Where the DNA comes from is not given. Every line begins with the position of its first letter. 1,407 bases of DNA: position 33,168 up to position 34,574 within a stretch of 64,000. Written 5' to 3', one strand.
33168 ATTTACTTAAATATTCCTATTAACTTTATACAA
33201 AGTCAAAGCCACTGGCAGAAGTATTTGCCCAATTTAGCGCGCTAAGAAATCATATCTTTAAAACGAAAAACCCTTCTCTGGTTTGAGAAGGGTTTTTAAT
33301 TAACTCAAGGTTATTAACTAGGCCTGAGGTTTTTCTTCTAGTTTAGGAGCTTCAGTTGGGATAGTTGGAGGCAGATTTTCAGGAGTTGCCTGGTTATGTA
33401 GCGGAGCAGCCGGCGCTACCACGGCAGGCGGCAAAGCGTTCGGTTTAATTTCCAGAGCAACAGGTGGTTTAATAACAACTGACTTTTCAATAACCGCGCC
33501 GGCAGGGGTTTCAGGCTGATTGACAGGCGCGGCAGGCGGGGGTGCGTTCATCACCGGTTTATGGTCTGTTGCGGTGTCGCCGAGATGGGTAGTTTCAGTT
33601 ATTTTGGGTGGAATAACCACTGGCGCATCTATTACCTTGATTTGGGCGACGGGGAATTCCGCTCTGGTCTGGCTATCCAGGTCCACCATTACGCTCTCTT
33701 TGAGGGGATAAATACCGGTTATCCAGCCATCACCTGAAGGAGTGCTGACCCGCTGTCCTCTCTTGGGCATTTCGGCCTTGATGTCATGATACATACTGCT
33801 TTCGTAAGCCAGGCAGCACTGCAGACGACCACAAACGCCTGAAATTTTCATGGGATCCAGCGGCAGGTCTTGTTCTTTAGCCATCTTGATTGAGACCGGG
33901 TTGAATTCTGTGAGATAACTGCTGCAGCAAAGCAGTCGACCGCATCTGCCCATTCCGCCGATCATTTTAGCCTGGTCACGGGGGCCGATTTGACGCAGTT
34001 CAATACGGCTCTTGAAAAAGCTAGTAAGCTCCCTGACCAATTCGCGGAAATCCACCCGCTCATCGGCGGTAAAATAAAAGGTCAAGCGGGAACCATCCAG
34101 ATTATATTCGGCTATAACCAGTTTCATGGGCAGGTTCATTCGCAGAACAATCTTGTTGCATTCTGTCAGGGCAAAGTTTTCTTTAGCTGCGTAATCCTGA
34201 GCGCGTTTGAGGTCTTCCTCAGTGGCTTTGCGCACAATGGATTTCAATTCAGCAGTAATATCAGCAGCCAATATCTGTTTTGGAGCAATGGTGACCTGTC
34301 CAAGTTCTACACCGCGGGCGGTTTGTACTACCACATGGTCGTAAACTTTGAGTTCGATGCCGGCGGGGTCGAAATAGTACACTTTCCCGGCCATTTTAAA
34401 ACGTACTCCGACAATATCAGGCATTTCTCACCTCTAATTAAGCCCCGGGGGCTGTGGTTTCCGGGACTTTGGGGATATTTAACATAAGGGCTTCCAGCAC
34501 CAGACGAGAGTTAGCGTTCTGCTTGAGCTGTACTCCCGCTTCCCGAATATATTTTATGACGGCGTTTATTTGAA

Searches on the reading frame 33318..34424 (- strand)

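Call 70: search_protein_families(library=pfam, proteins=[window:33318-34424:-], max_evalue=0.00001)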
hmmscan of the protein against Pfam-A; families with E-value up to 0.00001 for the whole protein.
window:33318-34424:- (368 aa): 1 family
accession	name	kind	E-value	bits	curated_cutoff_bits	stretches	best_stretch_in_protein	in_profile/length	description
PF04468.17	PSP1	-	1.5e-31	109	27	1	61-146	1-86/86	PSP1 C-terminal conserved region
